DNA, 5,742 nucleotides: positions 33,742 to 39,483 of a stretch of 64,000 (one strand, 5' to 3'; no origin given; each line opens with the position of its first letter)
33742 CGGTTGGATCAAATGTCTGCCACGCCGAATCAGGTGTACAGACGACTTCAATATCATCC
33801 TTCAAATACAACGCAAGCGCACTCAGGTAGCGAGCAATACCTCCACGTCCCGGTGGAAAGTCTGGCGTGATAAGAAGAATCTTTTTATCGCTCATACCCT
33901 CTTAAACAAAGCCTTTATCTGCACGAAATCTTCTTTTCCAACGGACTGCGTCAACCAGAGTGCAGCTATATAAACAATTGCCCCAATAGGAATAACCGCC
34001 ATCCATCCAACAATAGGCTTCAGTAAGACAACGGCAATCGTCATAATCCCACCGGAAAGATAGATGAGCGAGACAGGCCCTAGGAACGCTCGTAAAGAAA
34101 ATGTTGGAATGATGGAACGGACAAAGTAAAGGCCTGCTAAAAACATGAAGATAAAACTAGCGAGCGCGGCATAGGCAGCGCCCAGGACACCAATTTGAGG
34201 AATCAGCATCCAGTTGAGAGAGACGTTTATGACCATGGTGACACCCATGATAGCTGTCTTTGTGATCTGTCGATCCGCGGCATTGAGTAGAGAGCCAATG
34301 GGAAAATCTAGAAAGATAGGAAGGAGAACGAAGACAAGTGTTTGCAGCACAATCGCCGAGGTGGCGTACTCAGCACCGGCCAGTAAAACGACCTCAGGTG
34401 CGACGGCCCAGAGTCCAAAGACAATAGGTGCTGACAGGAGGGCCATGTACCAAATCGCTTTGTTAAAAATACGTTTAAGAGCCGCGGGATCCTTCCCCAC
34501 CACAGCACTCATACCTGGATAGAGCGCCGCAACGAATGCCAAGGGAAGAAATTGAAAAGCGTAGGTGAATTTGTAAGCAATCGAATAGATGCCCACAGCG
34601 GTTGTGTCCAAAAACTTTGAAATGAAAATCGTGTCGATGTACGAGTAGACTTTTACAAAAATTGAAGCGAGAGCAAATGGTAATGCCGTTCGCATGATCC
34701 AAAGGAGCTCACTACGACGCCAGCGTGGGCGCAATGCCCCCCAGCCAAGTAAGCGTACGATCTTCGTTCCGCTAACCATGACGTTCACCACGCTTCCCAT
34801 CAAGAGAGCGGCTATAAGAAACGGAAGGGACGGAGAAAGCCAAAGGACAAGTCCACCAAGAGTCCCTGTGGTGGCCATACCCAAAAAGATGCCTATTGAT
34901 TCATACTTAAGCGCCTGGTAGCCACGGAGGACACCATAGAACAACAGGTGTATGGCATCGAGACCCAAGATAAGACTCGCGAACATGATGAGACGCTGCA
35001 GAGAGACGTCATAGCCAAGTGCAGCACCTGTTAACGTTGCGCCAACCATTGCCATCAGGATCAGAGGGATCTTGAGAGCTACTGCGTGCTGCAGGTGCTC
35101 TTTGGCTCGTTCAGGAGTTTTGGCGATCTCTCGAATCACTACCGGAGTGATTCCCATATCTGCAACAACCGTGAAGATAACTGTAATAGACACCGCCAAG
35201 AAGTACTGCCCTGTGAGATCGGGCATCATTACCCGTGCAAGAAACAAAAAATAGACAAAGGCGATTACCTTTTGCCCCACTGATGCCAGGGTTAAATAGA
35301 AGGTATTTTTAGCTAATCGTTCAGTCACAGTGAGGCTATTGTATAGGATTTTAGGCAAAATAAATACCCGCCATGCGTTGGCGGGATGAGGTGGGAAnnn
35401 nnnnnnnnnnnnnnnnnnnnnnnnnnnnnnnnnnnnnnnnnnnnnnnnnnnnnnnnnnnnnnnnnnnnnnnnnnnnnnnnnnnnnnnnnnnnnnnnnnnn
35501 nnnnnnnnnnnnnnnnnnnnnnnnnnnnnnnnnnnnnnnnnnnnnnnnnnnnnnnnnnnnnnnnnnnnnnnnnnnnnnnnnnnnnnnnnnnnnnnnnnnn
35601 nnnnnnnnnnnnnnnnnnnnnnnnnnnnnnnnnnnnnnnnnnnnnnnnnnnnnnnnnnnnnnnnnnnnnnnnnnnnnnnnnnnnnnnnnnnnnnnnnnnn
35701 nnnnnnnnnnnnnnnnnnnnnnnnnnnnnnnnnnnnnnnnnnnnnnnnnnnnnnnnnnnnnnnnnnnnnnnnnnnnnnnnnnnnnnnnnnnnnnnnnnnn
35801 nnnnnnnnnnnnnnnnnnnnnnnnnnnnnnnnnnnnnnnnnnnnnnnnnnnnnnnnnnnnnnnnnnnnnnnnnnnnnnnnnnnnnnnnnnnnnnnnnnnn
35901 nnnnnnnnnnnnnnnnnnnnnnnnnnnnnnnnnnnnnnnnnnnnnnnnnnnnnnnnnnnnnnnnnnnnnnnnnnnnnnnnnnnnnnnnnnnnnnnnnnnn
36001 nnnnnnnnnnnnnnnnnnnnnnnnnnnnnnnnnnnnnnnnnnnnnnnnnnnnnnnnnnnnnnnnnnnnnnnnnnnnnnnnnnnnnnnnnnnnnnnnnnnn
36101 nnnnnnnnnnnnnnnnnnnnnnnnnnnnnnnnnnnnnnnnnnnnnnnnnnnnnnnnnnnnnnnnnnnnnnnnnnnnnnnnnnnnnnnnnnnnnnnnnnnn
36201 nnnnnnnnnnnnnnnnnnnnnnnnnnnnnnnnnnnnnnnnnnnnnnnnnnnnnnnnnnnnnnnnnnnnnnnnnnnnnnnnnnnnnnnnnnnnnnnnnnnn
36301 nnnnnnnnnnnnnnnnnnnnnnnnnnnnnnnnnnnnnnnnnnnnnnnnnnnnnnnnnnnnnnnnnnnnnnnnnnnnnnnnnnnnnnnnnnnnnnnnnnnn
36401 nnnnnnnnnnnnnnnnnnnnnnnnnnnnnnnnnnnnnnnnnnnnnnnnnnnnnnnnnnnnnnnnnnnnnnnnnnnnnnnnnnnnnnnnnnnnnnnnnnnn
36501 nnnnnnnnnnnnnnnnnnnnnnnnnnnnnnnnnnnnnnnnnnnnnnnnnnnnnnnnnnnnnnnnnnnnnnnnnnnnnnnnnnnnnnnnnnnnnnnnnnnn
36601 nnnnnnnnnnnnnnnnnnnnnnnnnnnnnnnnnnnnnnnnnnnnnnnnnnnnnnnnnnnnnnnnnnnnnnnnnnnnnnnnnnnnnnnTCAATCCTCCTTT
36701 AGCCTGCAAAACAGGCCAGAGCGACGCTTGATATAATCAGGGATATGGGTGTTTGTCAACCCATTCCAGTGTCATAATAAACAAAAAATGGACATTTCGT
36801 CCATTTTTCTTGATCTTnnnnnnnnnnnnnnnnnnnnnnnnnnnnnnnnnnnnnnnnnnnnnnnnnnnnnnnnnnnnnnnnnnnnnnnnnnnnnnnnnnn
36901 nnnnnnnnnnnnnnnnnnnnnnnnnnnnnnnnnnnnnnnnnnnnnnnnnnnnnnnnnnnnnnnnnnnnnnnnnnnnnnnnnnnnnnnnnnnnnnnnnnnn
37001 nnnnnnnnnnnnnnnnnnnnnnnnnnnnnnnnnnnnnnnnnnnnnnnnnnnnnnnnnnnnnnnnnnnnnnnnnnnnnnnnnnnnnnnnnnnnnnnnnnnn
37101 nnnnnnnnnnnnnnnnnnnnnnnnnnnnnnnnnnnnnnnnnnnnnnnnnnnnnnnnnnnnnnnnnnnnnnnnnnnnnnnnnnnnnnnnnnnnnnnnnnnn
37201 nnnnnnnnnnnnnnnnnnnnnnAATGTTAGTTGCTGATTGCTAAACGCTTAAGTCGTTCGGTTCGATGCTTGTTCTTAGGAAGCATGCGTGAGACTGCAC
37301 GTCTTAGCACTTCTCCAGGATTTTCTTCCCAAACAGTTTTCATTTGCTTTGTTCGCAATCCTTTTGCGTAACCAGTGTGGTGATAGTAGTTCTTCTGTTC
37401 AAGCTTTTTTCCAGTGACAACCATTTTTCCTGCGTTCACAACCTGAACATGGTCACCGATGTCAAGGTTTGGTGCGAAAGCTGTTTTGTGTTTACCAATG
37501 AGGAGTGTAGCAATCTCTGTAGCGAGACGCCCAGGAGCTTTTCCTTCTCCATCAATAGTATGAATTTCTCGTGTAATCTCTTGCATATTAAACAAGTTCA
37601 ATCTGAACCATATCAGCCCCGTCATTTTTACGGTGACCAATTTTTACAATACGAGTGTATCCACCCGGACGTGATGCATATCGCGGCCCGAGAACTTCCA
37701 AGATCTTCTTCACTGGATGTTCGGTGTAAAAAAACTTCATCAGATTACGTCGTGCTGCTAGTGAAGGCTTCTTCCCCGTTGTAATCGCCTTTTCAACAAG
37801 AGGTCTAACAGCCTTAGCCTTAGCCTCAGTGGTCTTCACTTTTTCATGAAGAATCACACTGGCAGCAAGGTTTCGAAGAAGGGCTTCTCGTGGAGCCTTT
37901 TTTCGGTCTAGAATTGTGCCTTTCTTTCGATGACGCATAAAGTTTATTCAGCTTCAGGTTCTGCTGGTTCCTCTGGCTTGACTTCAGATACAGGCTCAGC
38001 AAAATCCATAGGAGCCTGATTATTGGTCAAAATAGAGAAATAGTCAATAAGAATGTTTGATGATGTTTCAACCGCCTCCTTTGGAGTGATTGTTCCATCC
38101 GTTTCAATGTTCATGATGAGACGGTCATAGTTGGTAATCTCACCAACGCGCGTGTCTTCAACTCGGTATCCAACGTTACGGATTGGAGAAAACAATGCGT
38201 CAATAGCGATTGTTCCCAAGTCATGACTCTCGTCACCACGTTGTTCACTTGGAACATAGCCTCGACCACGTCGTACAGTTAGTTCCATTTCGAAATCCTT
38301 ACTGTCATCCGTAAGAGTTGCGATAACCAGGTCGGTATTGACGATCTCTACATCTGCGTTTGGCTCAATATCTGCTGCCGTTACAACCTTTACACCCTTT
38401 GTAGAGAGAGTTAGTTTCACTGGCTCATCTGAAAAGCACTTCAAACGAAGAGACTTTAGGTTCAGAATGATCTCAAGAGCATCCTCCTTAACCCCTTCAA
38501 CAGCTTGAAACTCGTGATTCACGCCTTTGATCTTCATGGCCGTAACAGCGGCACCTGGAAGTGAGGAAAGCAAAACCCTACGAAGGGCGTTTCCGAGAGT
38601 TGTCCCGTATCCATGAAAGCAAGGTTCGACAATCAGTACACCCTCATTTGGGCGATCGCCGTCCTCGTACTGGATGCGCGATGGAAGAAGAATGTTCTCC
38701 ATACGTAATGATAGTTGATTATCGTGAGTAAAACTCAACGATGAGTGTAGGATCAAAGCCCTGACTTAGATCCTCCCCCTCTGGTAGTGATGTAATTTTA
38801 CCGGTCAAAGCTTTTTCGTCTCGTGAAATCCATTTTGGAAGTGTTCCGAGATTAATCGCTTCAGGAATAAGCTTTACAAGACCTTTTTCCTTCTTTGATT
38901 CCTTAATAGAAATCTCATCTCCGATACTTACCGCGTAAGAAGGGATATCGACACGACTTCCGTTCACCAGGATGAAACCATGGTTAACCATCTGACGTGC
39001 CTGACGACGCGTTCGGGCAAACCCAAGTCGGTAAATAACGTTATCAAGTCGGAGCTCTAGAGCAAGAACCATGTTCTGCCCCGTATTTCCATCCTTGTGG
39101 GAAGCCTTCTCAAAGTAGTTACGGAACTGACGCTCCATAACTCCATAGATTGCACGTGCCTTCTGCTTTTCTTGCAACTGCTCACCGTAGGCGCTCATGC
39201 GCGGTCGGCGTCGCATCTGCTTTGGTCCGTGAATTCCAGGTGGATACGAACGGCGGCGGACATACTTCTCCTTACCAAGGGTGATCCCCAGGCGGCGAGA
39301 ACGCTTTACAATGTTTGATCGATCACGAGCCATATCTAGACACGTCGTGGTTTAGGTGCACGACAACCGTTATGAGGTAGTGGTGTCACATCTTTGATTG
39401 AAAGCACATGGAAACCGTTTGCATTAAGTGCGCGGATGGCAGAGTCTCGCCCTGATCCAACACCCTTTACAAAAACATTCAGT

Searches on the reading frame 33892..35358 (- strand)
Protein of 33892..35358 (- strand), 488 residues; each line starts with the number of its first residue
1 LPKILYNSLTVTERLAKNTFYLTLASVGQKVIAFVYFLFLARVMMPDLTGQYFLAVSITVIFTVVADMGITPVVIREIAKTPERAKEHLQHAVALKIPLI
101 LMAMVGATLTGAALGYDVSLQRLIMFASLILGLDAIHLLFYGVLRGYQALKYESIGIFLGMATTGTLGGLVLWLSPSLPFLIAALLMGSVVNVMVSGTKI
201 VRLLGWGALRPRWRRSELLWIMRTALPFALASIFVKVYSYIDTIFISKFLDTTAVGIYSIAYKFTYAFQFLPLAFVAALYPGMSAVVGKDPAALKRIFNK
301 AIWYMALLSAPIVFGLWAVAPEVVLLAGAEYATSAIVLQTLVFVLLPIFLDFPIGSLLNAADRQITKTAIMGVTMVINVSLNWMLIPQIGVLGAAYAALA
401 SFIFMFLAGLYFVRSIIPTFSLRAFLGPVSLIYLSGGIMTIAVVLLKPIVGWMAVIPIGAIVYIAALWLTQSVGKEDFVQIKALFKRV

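Call 81: search_protein_families(library=pfam, proteins=[window:33892-35358:-], max_evalue=0.00001)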
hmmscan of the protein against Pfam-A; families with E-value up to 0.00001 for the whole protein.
window:33892-35358:- (488 aa): 3 families
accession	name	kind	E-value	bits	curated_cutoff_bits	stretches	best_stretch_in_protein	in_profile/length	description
PF01943.22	Polysacc_synt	-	5.2e-28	98.7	28.2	1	15-285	1-272/274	Polysaccharide biosynthesis protein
PF13440.11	Polysacc_synt_3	-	2.3e-16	60.3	23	1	40-326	2-282/293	Polysaccharide biosynthesis protein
PF01554.23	MatE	-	5.4e-13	49.4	24.9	1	227-384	1-161/161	MatE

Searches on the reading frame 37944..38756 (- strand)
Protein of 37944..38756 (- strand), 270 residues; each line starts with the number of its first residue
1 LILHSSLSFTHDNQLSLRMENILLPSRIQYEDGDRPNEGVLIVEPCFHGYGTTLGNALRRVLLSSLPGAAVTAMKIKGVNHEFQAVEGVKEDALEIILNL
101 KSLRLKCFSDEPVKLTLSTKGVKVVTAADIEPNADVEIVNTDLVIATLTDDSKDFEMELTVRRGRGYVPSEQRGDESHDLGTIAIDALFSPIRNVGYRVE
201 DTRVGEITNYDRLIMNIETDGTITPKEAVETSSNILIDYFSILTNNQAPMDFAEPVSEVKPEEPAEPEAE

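Call 82: search_protein_families(library=pfam, proteins=[window:37944-38756:-], max_evalue=0.00001)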
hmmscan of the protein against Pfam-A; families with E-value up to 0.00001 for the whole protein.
window:37944-38756:- (270 aa): 2 families
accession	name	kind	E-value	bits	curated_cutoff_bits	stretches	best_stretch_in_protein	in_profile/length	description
PF01000.31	RNA_pol_A_bac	-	4.4e-34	117.7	33.9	1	75-190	2-119/119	RNA polymerase Rpb3/RpoA insert domain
PF01193.29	RNA_pol_L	-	2.1e-24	85.5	24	1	44-239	1-73/74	RNA polymerase Rpb3/Rpb11 dimerisation domain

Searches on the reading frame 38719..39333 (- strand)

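Call 82: search_protein_families(library=pfam, proteins=[window:38719-39333:-], max_evalue=0.00001)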
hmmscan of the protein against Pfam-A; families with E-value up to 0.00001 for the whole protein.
window:38719-39333:- (204 aa): 2 families
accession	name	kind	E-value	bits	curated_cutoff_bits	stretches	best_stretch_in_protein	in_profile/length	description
PF00163.24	Ribosomal_S4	-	1.1e-21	77.8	23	1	8-93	6-95/95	Ribosomal protein S4/S9 N-terminal domain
PF01479.30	S4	-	1.4e-20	73.2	22.8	1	94-141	1-48/48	S4 domain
